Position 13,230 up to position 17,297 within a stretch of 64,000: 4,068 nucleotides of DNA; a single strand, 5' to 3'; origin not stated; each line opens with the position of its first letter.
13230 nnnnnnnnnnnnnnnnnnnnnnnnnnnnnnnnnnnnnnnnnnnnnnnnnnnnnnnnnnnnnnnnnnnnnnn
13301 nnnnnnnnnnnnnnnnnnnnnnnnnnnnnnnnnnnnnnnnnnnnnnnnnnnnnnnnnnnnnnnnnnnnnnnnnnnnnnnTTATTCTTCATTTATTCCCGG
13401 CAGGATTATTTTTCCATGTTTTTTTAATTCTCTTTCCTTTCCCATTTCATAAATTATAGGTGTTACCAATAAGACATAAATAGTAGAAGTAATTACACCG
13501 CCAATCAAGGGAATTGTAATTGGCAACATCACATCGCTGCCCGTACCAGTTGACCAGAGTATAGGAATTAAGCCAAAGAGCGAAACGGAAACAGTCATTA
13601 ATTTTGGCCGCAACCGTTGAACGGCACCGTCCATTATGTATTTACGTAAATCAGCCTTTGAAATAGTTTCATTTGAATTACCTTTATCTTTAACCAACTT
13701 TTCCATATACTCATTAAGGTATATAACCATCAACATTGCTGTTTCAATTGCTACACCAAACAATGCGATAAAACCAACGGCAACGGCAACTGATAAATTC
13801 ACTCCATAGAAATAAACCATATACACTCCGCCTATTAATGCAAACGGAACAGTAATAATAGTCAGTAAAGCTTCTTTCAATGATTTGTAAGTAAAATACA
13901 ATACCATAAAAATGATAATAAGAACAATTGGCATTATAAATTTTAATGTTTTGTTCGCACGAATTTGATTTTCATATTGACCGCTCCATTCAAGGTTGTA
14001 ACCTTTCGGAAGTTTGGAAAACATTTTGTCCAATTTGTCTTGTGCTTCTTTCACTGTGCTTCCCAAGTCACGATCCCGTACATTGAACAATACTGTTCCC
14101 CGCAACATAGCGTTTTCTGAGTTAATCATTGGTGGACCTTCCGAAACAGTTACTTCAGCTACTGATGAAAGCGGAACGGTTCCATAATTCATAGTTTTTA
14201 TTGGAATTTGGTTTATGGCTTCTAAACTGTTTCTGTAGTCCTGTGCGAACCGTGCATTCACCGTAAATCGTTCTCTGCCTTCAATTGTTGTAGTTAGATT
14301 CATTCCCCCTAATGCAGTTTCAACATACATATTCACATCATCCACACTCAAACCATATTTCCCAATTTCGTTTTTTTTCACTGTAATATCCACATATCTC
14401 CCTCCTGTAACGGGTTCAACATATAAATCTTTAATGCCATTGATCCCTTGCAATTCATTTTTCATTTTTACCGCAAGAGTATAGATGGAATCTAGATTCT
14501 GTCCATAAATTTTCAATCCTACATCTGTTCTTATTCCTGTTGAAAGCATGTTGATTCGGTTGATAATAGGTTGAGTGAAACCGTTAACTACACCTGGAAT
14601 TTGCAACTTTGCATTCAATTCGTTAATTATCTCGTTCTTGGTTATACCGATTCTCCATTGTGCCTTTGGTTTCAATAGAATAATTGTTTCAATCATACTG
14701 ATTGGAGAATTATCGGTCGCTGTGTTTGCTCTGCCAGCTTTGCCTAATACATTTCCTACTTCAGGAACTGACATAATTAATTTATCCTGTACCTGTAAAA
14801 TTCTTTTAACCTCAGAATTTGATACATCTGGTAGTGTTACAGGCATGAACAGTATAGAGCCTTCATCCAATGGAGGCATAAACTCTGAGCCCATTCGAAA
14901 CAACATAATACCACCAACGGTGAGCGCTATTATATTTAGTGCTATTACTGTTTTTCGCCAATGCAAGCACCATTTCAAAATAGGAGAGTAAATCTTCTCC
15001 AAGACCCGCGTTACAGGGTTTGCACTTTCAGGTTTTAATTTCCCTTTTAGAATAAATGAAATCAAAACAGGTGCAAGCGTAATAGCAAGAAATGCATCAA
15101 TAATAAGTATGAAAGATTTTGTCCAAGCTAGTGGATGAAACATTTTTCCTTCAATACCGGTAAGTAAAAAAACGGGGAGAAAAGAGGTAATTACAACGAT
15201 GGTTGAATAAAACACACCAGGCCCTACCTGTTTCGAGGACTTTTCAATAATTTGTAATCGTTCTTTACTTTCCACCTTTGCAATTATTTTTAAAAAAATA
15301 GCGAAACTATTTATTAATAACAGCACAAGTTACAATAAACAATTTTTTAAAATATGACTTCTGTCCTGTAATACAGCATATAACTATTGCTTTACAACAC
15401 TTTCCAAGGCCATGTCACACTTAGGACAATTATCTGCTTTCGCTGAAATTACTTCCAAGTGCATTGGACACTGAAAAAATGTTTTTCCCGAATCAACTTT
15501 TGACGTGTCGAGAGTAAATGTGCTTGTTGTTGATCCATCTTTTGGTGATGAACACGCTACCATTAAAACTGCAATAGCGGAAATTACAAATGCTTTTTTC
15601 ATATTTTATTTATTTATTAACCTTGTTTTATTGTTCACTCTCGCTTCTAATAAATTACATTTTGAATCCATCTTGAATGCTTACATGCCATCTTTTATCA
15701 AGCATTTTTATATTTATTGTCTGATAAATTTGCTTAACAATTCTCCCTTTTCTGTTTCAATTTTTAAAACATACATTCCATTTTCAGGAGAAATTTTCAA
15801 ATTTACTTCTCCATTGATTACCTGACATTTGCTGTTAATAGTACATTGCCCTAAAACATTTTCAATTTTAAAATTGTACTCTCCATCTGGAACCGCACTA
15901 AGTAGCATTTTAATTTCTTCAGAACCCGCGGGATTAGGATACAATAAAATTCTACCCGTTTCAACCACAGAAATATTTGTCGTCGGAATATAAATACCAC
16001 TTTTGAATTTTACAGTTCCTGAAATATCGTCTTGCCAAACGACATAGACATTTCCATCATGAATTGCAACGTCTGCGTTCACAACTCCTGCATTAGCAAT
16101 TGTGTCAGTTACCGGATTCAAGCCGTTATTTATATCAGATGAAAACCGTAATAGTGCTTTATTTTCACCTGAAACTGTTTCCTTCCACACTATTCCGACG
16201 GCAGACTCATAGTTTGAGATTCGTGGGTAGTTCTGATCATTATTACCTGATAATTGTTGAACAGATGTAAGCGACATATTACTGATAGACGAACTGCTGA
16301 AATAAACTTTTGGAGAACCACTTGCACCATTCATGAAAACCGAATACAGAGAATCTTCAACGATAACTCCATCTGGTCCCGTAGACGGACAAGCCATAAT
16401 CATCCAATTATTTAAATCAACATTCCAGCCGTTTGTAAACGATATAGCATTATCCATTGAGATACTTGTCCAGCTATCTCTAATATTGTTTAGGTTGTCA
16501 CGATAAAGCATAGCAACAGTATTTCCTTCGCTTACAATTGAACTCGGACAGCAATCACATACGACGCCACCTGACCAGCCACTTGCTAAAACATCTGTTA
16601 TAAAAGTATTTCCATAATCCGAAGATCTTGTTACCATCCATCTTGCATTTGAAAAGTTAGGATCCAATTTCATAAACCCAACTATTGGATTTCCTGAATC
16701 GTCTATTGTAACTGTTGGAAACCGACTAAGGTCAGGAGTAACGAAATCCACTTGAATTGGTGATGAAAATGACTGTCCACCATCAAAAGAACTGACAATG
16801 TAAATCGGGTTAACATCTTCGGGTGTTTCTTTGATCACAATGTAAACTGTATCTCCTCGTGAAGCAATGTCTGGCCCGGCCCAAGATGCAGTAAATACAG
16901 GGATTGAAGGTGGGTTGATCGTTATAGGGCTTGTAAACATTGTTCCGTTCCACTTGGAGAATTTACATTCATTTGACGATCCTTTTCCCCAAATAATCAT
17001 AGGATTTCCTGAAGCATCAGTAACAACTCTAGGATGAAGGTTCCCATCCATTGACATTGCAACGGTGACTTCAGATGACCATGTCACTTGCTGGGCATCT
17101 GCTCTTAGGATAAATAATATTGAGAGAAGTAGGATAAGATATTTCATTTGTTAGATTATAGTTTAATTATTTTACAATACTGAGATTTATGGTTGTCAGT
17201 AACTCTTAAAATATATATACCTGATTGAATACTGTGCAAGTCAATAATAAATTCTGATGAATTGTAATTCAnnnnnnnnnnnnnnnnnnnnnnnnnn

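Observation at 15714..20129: Block of T9SS-exported proteins centred on a multicopper oxidase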

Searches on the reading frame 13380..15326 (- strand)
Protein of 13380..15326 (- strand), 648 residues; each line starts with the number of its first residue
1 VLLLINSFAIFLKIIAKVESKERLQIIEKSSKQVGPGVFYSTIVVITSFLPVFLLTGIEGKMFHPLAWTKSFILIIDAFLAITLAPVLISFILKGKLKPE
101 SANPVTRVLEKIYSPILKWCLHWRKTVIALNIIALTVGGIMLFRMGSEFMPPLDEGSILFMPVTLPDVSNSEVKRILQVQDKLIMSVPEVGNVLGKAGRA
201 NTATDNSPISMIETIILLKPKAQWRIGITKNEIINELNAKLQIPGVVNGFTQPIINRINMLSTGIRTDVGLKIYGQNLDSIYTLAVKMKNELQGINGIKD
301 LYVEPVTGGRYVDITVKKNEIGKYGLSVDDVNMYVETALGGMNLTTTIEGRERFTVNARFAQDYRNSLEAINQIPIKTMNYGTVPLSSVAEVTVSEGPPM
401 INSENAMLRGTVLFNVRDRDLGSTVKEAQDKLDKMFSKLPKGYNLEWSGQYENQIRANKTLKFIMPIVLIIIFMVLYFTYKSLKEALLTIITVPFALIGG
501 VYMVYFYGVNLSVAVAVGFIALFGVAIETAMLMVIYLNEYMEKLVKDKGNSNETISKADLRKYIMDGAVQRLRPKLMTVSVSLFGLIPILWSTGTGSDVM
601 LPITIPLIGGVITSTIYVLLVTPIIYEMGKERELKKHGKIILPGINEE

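Call 7: search_protein_families(library=ncbifam, max_evalue=0.01, proteins=[window:13380-15326:-])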
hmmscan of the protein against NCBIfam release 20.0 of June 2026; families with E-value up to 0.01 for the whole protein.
window:13380-15326:- (648 aa): 12 families
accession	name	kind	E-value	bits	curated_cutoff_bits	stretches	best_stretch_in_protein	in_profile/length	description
TIGR00914.1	2A0601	subfamily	1.7e-183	612.1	701.45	1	17-636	431-1042/1051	CusA/CzcA family heavy metal efflux RND transporter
NF033617.1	RND_permease_2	subfamily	9.6e-77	258.9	1250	1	25-628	420-1006/1009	multidrug efflux RND transporter permease subunit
NF000282.2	RND_permease_1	subfamily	1.8e-55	188.4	1250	1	23-627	426-1025/1029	multidrug efflux RND transporter permease subunit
TIGR00915.1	2A0602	subfamily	3.1e-47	161.1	940.35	1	19-627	423-1026/1050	efflux RND transporter permease subunit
NF007905.0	PRK10614.1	equivalog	4.2e-47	160.5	1774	1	26-628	423-1007/1025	multidrug efflux RND transporter permease subunit MdtC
NF007798.0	PRK10503.1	equivalog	2.4e-44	151.2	1584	1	24-628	430-1021/1040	MdtB/MuxB family multidrug efflux RND transporter permease subunit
NF007133.0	PRK09579.1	equivalog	7.2e-40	136.4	1763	1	28-632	424-1005/1017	multidrug efflux RND transporter permease subunit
NF007131.0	PRK09577.1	equivalog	4.1e-31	107.6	1768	1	26-627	429-1020/1045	multidrug efflux RND transporter permease subunit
NF007842.1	PRK10555.1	equivalog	5.2e-30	104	1854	1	313-632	726-1029/1036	multidrug efflux RND transporter permease AcrD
NF000037.1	RND_perm_OqxB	exception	1.2e-29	102.7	2200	1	32-627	438-1032/1050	multidrug efflux RND transporter permease subunit OqxB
NF011706.2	PRK15127.1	equivalog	3e-27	94.9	2150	1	313-637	728-1037/1049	multidrug efflux RND transporter permease subunit AcrB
TIGR00921.1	2A067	subfamily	8.1e-05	20.8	351.9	1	451-549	184-279/733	hydrophobe/amphiphile efflux-3 (HAE3) family transporter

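Call 8: search_protein_families(library=pfam, max_evalue=0.01, proteins=[window:13380-15326:-])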
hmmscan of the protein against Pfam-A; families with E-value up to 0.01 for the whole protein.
window:13380-15326:- (648 aa): 2 families
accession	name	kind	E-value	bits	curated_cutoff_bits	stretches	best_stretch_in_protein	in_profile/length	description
PF00873.25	ACR_tran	-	3.9e-125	419.3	28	1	15-626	413-1017/1021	AcrB/AcrD/AcrF family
PF03176.21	MMPL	-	1.3e-05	24.8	20.5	1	458-541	142-230/333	MMPL family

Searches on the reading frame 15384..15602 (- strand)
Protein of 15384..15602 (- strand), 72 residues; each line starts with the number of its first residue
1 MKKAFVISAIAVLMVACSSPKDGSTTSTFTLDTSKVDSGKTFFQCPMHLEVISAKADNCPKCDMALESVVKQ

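Call 7: search_protein_families(library=ncbifam, max_evalue=0.01, proteins=[window:15384-15602:-])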
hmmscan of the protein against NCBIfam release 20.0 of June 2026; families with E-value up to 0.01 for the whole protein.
window:15384-15602:- (72 aa): 0 families

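Call 8: search_protein_families(library=pfam, max_evalue=0.01, proteins=[window:15384-15602:-])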
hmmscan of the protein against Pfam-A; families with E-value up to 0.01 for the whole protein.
window:15384-15602:- (72 aa): 1 family
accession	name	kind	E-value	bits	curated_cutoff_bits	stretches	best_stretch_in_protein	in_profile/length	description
PF19335.5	HMBD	-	1.1e-09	38.5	23.6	1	43-67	2-26/28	Heavy metal binding domain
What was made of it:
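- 15384..15602 (-): Small lipoprotein with a heavy-metal-binding domain (HMBD). It lies between the module and the Cus pump genes. PF19335 38.5 bits (call 8).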

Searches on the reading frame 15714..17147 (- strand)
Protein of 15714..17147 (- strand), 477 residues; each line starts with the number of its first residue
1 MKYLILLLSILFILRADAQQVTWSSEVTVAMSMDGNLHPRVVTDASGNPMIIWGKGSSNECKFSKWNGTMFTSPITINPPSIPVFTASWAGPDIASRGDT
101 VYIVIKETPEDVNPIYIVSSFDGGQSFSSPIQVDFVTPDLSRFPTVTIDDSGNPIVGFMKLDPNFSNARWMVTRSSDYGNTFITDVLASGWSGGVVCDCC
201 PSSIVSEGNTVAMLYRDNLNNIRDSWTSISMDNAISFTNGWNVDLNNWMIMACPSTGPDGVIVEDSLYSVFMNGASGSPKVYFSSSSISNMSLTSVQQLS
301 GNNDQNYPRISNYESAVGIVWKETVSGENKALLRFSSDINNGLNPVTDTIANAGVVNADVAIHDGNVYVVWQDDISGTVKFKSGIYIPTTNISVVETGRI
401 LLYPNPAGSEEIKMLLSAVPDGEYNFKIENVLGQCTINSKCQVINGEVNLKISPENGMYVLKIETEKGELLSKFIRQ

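Call 7: search_protein_families(library=ncbifam, max_evalue=0.01, proteins=[window:15714-17147:-])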
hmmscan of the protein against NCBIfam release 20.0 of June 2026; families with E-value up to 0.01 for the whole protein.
window:15714-17147:- (477 aa): 2 families
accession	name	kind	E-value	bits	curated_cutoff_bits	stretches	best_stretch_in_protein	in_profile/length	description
TIGR04183.1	Por_Secre_tail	domain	1.1e-09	38.1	23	1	402-477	1-72/72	T9SS type A sorting domain-containing protein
NF038113.1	T9SSA_dep_M36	equivalog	0.0025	16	885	1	395-475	788-867/869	T9SS-dependent M36 family metallopeptidase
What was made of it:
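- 15714..17147 (-): Seven-bladed beta-propeller protein with a T9SS type A sorting domain (477 aa, intact). It has an invariant C197-D-C199-C200-P motif (about 16548-16559) and C253-P-x-x-G-P-D. TIGR04183 38.1 bits (call 7).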

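Call 8: search_protein_families(library=pfam, max_evalue=0.01, proteins=[window:15714-17147:-])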
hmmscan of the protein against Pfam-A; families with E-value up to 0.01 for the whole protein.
window:15714-17147:- (477 aa): 1 family
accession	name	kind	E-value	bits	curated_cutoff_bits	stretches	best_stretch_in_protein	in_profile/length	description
PF18962.6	Por_Secre_tail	-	1.6e-06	28.8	27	1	402-475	1-74/75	Secretion system C-terminal sorting domain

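Call 23: find_homologous_proteins(query=window:15714-17147:-, max_evalue=0.001)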
Query window:15714-17147:- (477 aa): 932 proteins with E <= 0.001 among 7038 candidates; the best 120 are listed.
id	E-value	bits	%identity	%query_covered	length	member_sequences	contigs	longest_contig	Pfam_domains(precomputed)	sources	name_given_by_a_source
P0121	0.0e+0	1010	93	100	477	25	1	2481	PF18962.8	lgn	-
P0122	2.0e-282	955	88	100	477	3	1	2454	PF18962.8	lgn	-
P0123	6.4e-266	901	85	97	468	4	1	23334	-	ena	-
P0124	4.9e-261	885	82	100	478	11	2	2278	PF18962.8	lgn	-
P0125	4.6e-255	865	79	100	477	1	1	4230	PF18962.8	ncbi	-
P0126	1.5e-236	804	74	100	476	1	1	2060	PF18962.8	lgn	-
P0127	1.7e-235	800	74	100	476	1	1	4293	PF18962.8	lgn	-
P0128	6.2e-227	772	72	96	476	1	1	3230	PF18962.8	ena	-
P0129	3.2e-210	717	64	100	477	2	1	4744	PF18962.8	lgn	-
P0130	1.2e-173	596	54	99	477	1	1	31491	PF18962.8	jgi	jgi:hypothetical protein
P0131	4.4e-156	539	51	100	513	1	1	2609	PF18962.8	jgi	-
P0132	5.8e-155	535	52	100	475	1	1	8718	PF18962.8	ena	-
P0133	3.4e-149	516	51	97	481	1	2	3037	PF18962.8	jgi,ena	-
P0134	2.1e-148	513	52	100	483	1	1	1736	PF18962.8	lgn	-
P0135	1.7e-147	510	49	100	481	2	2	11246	PF18962.8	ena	-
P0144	3.7e-144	499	51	96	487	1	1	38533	PF18962.8,PF13088.13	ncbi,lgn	ncbi:MAG: T9SS type A sorting domain-containing protein [Bacteroidia bacterium]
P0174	1.8e-138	480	49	98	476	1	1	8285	PF18962.8,PF13088.13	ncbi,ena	-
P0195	3.0e-137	476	46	96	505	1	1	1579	PF18962.8,PF02012.27,PF13088.13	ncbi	ncbi:MAG: T9SS type A sorting domain-containing protein, partial [Saprospiraceae bacterium]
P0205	1.5e-136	474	48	96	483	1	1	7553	PF18962.8,PF13088.13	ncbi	ncbi:hypothetical protein BH11BAC1_BH11BAC1_20130 [soil metagenome]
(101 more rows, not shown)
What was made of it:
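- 15714..17147 (-): The family has more than 900 hits (call 23).
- On BNR / sialidase-like propeller: A few homologues carry PF13088 or PF02012 (call 23).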

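Call 46: search_solved_structures(query=A2, max_evalue=1)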
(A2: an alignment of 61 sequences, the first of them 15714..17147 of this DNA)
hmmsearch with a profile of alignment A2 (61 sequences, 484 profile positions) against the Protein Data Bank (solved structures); distinct sequences matched with E-value up to 1: 8.
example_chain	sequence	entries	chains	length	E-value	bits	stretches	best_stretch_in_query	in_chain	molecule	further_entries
8glk_D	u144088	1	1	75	1e-07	34.4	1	408-483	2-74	Endonuclease I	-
8glj_D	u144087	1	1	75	5.9e-07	31.9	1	407-484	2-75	Por secretion system C-terminal sorting domain-containing protein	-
7pzj_A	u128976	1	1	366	1.1e-06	30.9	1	382-479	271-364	Lipase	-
9whd_A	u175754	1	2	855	3.3e-06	29.4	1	399-483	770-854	GH167 glycoside hydrolase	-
5jvk_A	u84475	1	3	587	1.4e-05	27.4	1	401-484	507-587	Uncharacterized protein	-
5uyt_A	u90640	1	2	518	8.5e-05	24.8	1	405-481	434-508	Ice-binding protein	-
8qb1_A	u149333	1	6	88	0.0016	20.6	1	408-484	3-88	Mirolase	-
3sd2_A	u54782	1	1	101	0.25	13.4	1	416-474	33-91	Putative member of DUF3244 protein family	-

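Call 56: predict_structure(alignment_id=A2)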
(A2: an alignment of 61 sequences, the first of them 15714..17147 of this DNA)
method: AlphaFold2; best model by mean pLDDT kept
length: 477 residues; sequences in the alignment: 61
mean_pLDDT: 88.9   pTM: 0.84
mean pLDDT of the five models: 88.9, 88.5, 88.2, 87.9, 87.8
residues with pLDDT >= 90: 292; 70-90: 154; 50-70: 24; < 50: 7
segments of 3 or more residues with pLDDT < 50: 391-396
pLDDT, mean of each block of 10 residues (from residue 1): 85 61 94 96 94 97 94 97 91 95 95 93 94 75 94 94 89 92 93 89 94 93 91 94 81 79 95 79 94 91 84 94 92 93 89 95 95 96 85 52 80 84 92 89 89 87 85 85
secondary structure, 60 per line:
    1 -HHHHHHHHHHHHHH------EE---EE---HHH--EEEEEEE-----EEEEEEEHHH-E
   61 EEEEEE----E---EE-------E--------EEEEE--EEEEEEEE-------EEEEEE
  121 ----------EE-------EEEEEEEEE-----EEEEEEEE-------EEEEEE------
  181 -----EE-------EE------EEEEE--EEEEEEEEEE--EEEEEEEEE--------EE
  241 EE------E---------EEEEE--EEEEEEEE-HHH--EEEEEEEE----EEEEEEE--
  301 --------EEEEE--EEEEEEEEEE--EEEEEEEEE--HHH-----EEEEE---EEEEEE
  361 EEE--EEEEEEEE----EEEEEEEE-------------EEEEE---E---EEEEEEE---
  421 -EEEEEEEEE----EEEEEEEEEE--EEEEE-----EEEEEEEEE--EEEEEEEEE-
elements in order: H2-15 E37-43 E49-55 E60-66 E93-97 E100-107 E115-120 E140-148 E154-161 E169-174 E203-207 E210-219 E222-230 E239-242 E259-263 E266-273 E280-287 E292-298 E309-313 E316-325 E328-336 E347-351 E355-363 E366-373 E378-385 E399-403 E411-417 E422-430 E435-444 E447-451 E457-465 E468-476
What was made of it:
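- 15714..17147 (-): AlphaFold pLDDT 88.9, pTM 0.84 (call 56).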
